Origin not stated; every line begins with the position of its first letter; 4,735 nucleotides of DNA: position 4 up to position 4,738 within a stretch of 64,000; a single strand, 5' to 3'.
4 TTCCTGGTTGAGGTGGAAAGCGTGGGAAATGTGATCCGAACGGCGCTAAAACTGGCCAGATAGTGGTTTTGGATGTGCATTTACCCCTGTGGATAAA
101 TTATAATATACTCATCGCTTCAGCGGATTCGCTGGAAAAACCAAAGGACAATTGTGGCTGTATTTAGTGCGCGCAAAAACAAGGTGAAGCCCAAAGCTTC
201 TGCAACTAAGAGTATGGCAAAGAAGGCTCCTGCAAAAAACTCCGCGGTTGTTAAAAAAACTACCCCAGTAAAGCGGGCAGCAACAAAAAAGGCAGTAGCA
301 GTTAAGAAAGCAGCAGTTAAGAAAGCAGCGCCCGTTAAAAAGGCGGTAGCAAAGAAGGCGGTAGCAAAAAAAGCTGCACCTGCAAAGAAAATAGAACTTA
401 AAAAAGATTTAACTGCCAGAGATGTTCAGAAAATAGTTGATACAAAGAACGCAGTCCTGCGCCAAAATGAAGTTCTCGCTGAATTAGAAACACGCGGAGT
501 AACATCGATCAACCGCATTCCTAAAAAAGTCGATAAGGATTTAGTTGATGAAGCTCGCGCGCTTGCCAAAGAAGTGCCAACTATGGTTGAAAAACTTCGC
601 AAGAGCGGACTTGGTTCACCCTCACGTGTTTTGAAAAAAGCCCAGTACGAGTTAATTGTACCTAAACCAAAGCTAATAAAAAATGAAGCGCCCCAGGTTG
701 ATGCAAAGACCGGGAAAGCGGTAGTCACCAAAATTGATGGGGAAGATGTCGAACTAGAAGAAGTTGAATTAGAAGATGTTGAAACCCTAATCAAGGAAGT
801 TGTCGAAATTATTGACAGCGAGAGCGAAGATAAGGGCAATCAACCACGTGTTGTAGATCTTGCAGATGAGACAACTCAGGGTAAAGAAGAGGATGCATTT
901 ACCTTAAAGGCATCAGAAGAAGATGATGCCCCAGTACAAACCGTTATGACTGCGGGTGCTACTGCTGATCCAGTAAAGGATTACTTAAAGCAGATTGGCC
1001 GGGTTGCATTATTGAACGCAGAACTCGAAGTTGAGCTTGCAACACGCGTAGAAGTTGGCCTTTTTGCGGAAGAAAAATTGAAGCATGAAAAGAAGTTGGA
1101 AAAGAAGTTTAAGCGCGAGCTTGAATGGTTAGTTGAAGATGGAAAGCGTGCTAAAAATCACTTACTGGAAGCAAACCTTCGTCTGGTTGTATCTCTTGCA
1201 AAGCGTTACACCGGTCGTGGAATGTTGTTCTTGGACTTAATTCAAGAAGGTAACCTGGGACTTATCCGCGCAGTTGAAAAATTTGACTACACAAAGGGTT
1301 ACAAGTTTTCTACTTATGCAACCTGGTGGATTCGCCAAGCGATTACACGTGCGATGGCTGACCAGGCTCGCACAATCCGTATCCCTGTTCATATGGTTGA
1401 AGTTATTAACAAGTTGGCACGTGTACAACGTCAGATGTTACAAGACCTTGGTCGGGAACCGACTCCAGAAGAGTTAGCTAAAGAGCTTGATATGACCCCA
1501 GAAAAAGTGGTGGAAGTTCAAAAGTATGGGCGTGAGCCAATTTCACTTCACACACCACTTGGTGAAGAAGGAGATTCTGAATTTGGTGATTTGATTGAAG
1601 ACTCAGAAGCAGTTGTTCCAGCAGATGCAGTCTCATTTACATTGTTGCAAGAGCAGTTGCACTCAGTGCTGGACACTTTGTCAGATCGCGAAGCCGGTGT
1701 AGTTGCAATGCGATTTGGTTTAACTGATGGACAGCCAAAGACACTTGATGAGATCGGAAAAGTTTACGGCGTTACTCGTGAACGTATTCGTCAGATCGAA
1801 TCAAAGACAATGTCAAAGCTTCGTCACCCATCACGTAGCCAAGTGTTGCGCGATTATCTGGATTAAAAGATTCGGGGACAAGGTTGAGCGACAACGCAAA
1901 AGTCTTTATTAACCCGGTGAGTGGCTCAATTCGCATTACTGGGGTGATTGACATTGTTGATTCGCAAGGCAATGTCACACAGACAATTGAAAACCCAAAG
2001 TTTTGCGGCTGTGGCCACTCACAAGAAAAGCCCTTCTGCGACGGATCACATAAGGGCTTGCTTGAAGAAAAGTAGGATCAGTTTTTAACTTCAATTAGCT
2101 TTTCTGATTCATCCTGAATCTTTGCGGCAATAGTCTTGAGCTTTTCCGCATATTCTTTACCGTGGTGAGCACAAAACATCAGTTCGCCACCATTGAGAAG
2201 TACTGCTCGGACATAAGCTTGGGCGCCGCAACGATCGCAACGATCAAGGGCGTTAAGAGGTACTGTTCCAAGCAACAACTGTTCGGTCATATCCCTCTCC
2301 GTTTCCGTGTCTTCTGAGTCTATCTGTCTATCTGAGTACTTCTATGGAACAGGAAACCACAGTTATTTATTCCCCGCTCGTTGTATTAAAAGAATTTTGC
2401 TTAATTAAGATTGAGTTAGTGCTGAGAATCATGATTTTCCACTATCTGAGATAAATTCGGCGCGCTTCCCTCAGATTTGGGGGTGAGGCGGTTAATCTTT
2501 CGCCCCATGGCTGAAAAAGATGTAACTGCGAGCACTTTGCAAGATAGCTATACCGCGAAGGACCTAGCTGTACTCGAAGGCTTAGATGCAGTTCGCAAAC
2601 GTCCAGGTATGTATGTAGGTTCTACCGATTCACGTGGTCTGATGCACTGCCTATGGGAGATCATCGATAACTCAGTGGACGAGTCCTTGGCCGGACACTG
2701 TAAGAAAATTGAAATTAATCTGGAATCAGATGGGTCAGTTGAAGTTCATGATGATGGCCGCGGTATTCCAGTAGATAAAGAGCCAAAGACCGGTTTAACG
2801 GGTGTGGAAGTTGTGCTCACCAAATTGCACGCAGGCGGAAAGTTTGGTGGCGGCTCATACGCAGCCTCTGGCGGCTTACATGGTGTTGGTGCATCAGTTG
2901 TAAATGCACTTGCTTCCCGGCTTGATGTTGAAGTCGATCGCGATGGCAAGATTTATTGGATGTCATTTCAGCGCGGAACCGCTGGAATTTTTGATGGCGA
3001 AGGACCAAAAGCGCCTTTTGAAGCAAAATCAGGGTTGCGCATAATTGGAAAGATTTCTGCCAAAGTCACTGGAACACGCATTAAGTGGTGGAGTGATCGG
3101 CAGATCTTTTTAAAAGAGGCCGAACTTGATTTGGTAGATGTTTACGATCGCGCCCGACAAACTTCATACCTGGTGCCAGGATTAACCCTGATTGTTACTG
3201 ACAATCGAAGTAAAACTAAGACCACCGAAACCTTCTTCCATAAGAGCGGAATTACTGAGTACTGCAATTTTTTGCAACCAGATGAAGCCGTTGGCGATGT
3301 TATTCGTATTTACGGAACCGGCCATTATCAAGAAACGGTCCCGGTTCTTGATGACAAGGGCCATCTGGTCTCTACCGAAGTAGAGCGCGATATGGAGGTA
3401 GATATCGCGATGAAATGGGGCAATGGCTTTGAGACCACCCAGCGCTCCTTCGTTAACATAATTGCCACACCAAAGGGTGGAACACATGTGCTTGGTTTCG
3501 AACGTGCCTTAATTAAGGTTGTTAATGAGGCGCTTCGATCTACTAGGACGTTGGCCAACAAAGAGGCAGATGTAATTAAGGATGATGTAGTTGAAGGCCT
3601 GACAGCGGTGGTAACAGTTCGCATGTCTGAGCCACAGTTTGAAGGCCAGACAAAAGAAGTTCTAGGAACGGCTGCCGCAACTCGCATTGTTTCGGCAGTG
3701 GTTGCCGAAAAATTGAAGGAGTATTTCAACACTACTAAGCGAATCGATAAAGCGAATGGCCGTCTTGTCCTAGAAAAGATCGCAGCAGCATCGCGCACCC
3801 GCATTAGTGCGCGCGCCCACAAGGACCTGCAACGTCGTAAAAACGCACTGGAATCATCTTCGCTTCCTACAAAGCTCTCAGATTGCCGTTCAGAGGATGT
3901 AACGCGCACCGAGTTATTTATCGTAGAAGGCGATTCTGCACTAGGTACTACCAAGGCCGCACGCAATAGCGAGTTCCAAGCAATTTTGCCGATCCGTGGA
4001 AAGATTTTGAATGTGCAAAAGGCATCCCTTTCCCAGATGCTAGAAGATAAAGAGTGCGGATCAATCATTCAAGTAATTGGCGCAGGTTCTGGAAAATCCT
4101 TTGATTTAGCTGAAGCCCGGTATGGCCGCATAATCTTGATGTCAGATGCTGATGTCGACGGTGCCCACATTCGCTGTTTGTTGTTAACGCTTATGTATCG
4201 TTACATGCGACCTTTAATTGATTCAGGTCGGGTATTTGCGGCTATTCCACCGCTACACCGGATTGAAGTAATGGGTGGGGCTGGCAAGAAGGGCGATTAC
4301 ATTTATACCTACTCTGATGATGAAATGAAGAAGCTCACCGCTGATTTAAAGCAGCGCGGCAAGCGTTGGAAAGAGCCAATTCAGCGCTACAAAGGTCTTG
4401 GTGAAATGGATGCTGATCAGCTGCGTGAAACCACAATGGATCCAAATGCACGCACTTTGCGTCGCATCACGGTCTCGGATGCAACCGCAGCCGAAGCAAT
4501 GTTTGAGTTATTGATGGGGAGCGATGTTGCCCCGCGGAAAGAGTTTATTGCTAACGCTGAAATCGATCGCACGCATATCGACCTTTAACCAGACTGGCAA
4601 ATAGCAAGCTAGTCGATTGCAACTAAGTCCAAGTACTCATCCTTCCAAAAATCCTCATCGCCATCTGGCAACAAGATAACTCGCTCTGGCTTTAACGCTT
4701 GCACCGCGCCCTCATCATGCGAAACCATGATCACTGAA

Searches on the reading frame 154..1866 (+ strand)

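Call 8: search_protein_families(library=pfam, proteins=[window:154-1866:+], max_evalue=0.01)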
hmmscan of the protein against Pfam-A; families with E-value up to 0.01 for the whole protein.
window:154-1866:+ (570 aa): 4 families
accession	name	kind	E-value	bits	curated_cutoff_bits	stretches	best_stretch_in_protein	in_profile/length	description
PF04539.22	Sigma70_r3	-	2.1e-29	101.9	25.3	1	416-492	1-77/78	Sigma-70 region 3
PF04542.20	Sigma70_r2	-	5.8e-24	84.1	24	1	337-407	1-71/71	Sigma-70 region 2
PF04545.22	Sigma70_r4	-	1.7e-18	66.3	24.1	1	505-558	1-50/50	Sigma-70, region 4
PF00140.25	Sigma70_r1_2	-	4.6e-11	42.9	22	1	272-305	1-34/34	Sigma-70 factor, region 1.2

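Call 9: search_protein_families(library=ncbifam, proteins=[window:154-1866:+], max_evalue=0.01)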
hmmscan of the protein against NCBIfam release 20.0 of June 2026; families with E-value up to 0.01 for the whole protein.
window:154-1866:+ (570 aa): 48 families (the best 25 are shown)
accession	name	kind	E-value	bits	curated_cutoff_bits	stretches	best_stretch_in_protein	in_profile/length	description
NF004561.0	PRK05901.1-3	equivalog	7.2e-234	777.8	582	1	181-570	150-537/537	RNA polymerase sigma factor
NF004560.0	PRK05901.1-1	equivalog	4.2e-193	643.1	711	1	32-570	7-516/516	RNA polymerase sigma factor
NF005920.0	PRK07921.1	subfamily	1.4e-139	464.7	464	1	256-568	14-326/328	RNA polymerase sigma factor SigB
NF006666.0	PRK09210.1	equivalog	1.5e-137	458.9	572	2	326-570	125-370/370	RNA polymerase sigma factor RpoD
NF004208.0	PRK05658.1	equivalog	2.7e-137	459.4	555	2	325-570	385-630/631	RNA polymerase sigma factor RpoD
NF005643.0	PRK07406.1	equivalog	2.2e-113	379.3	500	1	213-569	28-396/397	RNA polymerase sigma factor RpoD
TIGR02393.1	RpoD_Cterm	equivalog_domain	3.2e-112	373.9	354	1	333-569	1-237/238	RNA polymerase sigma factor RpoD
NF004562.0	PRK05901.1-4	equivalog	9.4e-108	361.1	779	2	317-570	301-554/571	RNA polymerase sigma factor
NF041931.2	MzaA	equivalog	1.2e-104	351.7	800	1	309-570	452-715/726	MZA anti-phage system associated sigma-70 family RNA polymerase sigma factor MzaA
TIGR02997.1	Sig70-cyanoRpoD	subfamily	7.1e-103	344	384.5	1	272-557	1-298/298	RNA polymerase sigma factor, RpoD/SigA family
NF005785.0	PRK07598.1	equivalog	2.1e-98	329.9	554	2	320-570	163-412/415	RNA polymerase sigma factor SigC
NF005642.0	PRK07405.1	subfamily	4.2e-91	305.4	524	1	266-569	3-316/318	RNA polymerase sigma factor SigD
NF004565.0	PRK05901.2-3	equivalog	1.8e-90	304.2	484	1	57-569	11-499/501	RNA polymerase sigma factor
NF004615.0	PRK05949.1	subfamily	1.1e-88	297.3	530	1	267-568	13-324/327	RNA polymerase sigma factor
NF004566.0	PRK05901.2-4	equivalog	7e-86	289.2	531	1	331-568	191-442/448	RNA polymerase sigma factor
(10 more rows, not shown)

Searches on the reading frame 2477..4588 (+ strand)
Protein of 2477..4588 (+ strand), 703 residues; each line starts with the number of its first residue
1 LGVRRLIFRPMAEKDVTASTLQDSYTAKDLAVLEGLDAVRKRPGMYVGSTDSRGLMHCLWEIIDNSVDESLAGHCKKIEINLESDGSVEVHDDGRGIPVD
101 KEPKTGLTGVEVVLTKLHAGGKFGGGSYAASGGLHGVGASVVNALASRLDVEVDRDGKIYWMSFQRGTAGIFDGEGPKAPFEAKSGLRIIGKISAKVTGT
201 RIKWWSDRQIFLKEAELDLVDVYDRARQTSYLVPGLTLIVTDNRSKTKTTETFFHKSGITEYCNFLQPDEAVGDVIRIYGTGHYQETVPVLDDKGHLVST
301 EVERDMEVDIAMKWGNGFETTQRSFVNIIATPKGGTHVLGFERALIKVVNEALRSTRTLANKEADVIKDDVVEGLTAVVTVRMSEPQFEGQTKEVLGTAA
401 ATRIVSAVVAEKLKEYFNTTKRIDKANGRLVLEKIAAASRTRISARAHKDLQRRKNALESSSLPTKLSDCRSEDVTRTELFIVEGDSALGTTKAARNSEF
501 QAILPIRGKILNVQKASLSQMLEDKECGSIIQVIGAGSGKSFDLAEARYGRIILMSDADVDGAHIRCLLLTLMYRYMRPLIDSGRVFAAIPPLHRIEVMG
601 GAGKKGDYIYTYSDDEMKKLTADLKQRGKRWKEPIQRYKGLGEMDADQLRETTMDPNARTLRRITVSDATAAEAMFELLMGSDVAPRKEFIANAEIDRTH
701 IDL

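Call 8: search_protein_families(library=pfam, proteins=[window:2477-4588:+], max_evalue=0.01)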
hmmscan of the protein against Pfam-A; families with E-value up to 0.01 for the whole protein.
window:2477-4588:+ (703 aa): 5 families
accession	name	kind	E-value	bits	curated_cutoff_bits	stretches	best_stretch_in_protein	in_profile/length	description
PF00204.31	DNA_gyraseB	-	1.7e-45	155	27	1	258-450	1-172/173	DNA gyrase B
PF00986.26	DNA_gyraseB_C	-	4.9e-26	91.1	29.8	1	634-691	5-62/63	DNA gyrase B subunit, carboxyl terminus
PF02518.31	HATPase_c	-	2.1e-15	57.6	26.4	1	51-155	2-93/111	Histidine kinase-, DNA gyrase B-, and HSP90-like ATPase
PF01751.28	Toprim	-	3.2e-15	56.5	23.1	1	479-586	1-91/96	Toprim domain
PF13589.12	HATPase_c_3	-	0.0073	16.8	25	0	59-100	7-48/137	Histidine kinase-, DNA gyrase B-, and HSP90-like ATPase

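Call 9: search_protein_families(library=ncbifam, proteins=[window:2477-4588:+], max_evalue=0.01)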
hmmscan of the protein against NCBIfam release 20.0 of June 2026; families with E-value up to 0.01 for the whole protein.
window:2477-4588:+ (703 aa): 5 families
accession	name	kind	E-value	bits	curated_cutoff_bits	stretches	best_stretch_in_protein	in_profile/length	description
NF004189.0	PRK05644.1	subfamily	2.1e-232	773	740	1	20-702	5-640/641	DNA gyrase subunit B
TIGR01059.1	gyrB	equivalog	1.4e-213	711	882.4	1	25-702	1-638/639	DNA topoisomerase (ATP-hydrolyzing) subunit B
NF011501.0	PRK14939.1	subfamily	1.1e-208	695.6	796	2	20-609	5-550/803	DNA gyrase subunit B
TIGR01058.1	parE_Gpos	equivalog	2.1e-181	604.5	899.95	1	23-693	3-625/637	DNA topoisomerase IV subunit B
TIGR01055.1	parE_Gneg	equivalog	1.4e-152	509.3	723.35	1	24-693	3-620/625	DNA topoisomerase IV subunit B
